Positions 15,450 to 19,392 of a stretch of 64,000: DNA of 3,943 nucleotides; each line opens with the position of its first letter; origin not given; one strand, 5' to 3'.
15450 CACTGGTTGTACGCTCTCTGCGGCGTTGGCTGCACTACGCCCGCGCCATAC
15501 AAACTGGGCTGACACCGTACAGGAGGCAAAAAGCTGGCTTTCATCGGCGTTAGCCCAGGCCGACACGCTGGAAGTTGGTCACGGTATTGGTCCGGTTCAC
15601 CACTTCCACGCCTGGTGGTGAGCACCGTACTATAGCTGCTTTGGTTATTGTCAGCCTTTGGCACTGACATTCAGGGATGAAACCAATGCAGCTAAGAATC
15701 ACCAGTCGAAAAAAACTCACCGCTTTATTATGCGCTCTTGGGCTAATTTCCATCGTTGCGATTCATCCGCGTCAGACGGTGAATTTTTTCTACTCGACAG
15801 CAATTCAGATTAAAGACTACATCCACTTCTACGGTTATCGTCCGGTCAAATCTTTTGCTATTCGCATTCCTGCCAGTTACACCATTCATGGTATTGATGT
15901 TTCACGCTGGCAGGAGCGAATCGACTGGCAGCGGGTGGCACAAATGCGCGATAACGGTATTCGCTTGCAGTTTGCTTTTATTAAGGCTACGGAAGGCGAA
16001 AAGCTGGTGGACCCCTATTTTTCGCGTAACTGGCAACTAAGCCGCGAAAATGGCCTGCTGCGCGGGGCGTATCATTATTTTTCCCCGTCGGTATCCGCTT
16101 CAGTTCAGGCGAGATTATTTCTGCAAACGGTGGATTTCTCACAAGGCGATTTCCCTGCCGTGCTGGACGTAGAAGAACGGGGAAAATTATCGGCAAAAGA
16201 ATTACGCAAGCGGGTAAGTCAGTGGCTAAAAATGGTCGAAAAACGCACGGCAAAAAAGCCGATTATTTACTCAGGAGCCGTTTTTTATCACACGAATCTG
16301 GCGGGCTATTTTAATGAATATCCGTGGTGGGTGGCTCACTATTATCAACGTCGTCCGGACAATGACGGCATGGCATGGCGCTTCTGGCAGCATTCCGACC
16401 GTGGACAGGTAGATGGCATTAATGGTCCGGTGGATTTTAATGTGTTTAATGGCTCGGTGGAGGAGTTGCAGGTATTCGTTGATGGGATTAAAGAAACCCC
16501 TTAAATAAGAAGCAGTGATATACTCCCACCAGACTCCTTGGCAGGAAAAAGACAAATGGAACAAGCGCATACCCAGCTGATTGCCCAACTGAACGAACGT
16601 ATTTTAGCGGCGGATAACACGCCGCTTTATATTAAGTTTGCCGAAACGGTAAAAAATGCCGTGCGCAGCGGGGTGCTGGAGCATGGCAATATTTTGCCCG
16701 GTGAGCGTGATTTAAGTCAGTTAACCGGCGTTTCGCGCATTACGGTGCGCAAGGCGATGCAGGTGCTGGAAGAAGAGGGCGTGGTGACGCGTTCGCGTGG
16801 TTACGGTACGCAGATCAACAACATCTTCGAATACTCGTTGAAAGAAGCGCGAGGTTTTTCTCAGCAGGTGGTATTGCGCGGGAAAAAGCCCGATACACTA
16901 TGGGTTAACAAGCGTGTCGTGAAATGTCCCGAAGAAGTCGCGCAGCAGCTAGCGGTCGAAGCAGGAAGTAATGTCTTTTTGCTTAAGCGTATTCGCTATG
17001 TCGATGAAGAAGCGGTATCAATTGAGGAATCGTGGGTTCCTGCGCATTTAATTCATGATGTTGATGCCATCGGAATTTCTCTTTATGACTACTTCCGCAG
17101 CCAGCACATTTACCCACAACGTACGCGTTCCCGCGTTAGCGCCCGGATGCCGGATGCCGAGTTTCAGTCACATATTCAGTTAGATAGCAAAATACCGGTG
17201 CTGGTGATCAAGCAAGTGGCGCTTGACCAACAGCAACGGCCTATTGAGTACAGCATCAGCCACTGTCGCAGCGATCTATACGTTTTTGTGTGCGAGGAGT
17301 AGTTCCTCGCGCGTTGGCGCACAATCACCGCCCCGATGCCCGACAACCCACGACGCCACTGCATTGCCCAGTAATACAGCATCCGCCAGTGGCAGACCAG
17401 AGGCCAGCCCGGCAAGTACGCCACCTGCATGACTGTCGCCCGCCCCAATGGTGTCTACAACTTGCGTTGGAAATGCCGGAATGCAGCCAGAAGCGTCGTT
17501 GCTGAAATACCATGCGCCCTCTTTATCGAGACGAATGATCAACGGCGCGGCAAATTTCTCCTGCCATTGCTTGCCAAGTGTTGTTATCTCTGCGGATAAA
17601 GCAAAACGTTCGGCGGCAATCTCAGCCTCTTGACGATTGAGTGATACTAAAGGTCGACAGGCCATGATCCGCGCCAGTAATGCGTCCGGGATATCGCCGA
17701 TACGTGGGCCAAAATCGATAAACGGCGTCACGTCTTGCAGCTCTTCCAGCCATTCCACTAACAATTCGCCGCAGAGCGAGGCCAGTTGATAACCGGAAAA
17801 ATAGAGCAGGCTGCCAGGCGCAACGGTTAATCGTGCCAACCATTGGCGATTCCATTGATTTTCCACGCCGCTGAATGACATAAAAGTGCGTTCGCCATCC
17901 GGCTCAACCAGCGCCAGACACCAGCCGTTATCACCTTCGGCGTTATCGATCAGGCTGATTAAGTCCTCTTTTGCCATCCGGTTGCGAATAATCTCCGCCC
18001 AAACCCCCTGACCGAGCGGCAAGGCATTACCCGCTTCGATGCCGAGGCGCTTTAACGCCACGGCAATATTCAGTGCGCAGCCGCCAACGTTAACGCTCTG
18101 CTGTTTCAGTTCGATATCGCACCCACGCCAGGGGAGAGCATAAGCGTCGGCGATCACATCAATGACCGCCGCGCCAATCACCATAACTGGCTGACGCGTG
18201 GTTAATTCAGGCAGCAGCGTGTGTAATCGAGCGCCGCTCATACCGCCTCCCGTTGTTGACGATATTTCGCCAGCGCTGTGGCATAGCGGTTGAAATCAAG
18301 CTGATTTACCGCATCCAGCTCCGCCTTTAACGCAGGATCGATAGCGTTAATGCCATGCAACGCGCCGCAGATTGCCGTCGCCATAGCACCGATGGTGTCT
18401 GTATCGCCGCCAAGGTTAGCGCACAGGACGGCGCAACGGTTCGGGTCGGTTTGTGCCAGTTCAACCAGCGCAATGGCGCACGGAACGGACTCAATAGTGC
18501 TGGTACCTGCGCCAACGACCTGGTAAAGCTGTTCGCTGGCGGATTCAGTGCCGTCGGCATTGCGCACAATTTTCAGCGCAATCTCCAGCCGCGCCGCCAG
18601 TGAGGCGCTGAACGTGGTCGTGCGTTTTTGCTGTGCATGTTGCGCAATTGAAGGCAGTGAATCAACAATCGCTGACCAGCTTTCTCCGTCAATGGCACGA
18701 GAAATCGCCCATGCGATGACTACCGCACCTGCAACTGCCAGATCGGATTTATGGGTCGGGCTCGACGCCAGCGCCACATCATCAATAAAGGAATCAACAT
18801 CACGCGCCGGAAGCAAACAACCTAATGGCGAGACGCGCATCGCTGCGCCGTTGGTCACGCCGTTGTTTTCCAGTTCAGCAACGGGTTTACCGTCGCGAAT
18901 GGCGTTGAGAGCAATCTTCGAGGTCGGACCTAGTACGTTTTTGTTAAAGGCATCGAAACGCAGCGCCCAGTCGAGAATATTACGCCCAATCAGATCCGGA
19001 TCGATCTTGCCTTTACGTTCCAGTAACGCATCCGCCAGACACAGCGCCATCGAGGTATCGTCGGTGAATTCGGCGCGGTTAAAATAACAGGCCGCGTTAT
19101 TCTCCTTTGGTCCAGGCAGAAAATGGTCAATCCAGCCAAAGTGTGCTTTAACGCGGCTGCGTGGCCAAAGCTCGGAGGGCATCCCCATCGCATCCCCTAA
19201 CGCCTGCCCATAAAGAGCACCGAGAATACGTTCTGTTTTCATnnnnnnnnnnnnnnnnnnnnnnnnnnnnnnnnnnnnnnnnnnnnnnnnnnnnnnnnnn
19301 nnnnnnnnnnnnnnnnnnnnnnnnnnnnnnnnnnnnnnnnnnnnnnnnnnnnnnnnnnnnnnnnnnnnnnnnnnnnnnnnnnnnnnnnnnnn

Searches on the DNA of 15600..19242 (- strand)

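Call 43: search_dna_similar(query=window:15600-19242:-, collection=ecoli_genomes, mode=near, max_rows=15)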
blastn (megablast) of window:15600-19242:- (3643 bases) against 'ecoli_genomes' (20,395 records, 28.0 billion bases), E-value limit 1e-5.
Records with a match: 5425; places in all: 5438; records where one place covers at least 80% of the query: 5413.
Genomes with a match: 5424 of 5426; with a place that covers at least 80% of the query: 5413. Places per genome that has any: lowest 1, median 1, highest 2. On chromosomes: 5436 places; on plasmids: 2.
Best place of each record, by identity: 95-99% 5411; 90-95% 14.
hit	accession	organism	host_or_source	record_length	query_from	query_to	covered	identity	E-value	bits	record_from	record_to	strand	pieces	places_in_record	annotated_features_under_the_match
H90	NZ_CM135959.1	Escherichia coli strain NY1601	Chicken feces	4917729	1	3643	100%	98.8%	0e+0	6495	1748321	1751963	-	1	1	yegU: ADP-ribosylglycohydrolase family protein | yegV: carbohydrate kinase family protein | yegX: glycoside hydrolase family 25 protein | yegW: GntR family transcriptional regulator | thiD: bifunctional hydroxymethylpyrimidine kinase/phosphomethylpyrimidine ... | and 1 other names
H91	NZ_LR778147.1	Escherichia coli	sediment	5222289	1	3643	100%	98.8%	0e+0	6484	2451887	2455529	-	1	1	yegU: ADP-ribosylglycohydrolase family protein | yegV: carbohydrate kinase family protein | yegX: glycoside hydrolase family 25 protein | yegW: GntR family transcriptional regulator | thiD: bifunctional hydroxymethylpyrimidine kinase/phosphomethylpyrimidine ... | and 1 other names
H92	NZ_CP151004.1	Escherichia coli strain 18KM2445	Dog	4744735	1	3643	100%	98.8%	0e+0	6479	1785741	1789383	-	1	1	yegU: ADP-ribosylglycohydrolase family protein | yegV: carbohydrate kinase family protein | yegX: glycoside hydrolase family 25 protein | yegW: GntR family transcriptional regulator | thiD: bifunctional hydroxymethylpyrimidine kinase/phosphomethylpyrimidine ... | and 1 other names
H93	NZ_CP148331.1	Escherichia coli strain Z1323HEC0462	Homo sapiens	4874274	1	3643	100%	98.8%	0e+0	6479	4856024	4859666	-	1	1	yegU: ADP-ribosylglycohydrolase family protein | yegV: carbohydrate kinase family protein | yegX: glycoside hydrolase family 25 protein | yegW: GntR family transcriptional regulator | thiD: bifunctional hydroxymethylpyrimidine kinase/phosphomethylpyrimidine ... | and 1 other names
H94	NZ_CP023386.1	Escherichia coli strain 1190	canine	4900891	1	3643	100%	98.5%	0e+0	6418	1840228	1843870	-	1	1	yegU: ADP-ribosylglycohydrolase family protein | yegV: carbohydrate kinase family protein | yegX: glycoside hydrolase family 25 protein | yegW: GntR family transcriptional regulator | thiD: bifunctional hydroxymethylpyrimidine kinase/phosphomethylpyrimidine ... | and 1 other names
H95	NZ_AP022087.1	Escherichia coli strain WP4-S18-ESBL-07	-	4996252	1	3643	100%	98.5%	0e+0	6418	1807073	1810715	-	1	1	yegU: ADP-ribosylglycohydrolase family protein | yegV: carbohydrate kinase family protein | yegX: glycoside hydrolase family 25 protein | yegW: GntR family transcriptional regulator | thiD: bifunctional hydroxymethylpyrimidine kinase/phosphomethylpyrimidine ... | and 1 other names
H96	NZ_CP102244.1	Escherichia coli O7:H15 strain ST70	Homo sapiens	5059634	1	3643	100%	98.5%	0e+0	6418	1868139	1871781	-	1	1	yegU: ADP-ribosylglycohydrolase family protein | yegV: carbohydrate kinase family protein | yegX: glycoside hydrolase family 25 protein | yegW: GntR family transcriptional regulator | thiD: bifunctional hydroxymethylpyrimidine kinase/phosphomethylpyrimidine ... | and 1 other names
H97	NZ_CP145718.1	Escherichia coli strain S1-CAM-01-C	Homo sapiens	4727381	1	3643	100%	98.5%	0e+0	6418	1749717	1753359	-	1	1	yegU: ADP-ribosylglycohydrolase family protein | yegV: carbohydrate kinase family protein | yegX: glycoside hydrolase family 25 protein | yegW: GntR family transcriptional regulator | thiD: bifunctional hydroxymethylpyrimidine kinase/phosphomethylpyrimidine ... | and 1 other names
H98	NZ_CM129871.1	Escherichia coli strain PCP07014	seawater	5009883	1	3643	100%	98.5%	0e+0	6418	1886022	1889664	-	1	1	yegU: ADP-ribosylglycohydrolase family protein | yegV: carbohydrate kinase family protein | yegX: glycoside hydrolase family 25 protein | yegW: GntR family transcriptional regulator | thiD: bifunctional hydroxymethylpyrimidine kinase/phosphomethylpyrimidine ... | and 1 other names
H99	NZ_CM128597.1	Escherichia coli strain E700025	Homo sapiens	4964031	1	3643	100%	98.5%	0e+0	6418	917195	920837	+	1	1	yegU: ADP-ribosylglycohydrolase family protein | yegV: carbohydrate kinase family protein | yegX: glycoside hydrolase family 25 protein | yegW: GntR family transcriptional regulator | thiD: bifunctional hydroxymethylpyrimidine kinase/phosphomethylpyrimidine ... | and 1 other names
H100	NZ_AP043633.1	Escherichia coli strain AST240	Homo sapiens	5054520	1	3643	100%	98.5%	0e+0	6418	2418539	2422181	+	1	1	yegU: ADP-ribosylglycohydrolase family protein | yegV: carbohydrate kinase family protein | yegX: glycoside hydrolase family 25 protein | yegW: GntR family transcriptional regulator | thiD: bifunctional hydroxymethylpyrimidine kinase/phosphomethylpyrimidine ... | and 1 other names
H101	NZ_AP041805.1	Escherichia coli O166:H15 strain JNE070796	Homo sapiens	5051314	1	3643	100%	98.5%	0e+0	6418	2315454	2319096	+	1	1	yegU: ADP-ribosylglycohydrolase family protein | yegV: carbohydrate kinase family protein | yegX: glycoside hydrolase family 25 protein | yegW: GntR family transcriptional regulator | thiD: bifunctional hydroxymethylpyrimidine kinase/phosphomethylpyrimidine ... | and 1 other names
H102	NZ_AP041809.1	Escherichia coli O166:H15 strain JNE21-003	Homo sapiens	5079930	1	3643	100%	98.5%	0e+0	6418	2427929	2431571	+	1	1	yegU: ADP-ribosylglycohydrolase family protein | yegV: carbohydrate kinase family protein | yegX: glycoside hydrolase family 25 protein | yegW: GntR family transcriptional regulator | thiD: bifunctional hydroxymethylpyrimidine kinase/phosphomethylpyrimidine ... | and 1 other names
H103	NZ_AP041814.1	Escherichia coli O166:H15 strain JNE21-009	Homo sapiens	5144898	1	3643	100%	98.5%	0e+0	6418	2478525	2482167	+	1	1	yegU: ADP-ribosylglycohydrolase family protein | yegV: carbohydrate kinase family protein | yegX: glycoside hydrolase family 25 protein | yegW: GntR family transcriptional regulator | thiD: bifunctional hydroxymethylpyrimidine kinase/phosphomethylpyrimidine ... | and 1 other names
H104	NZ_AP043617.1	Escherichia coli strain AST20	Homo sapiens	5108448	1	3643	100%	98.5%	0e+0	6418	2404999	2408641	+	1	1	yegU: ADP-ribosylglycohydrolase family protein | yegV: carbohydrate kinase family protein | yegX: glycoside hydrolase family 25 protein | yegW: GntR family transcriptional regulator | thiD: bifunctional hydroxymethylpyrimidine kinase/phosphomethylpyrimidine ... | and 1 other names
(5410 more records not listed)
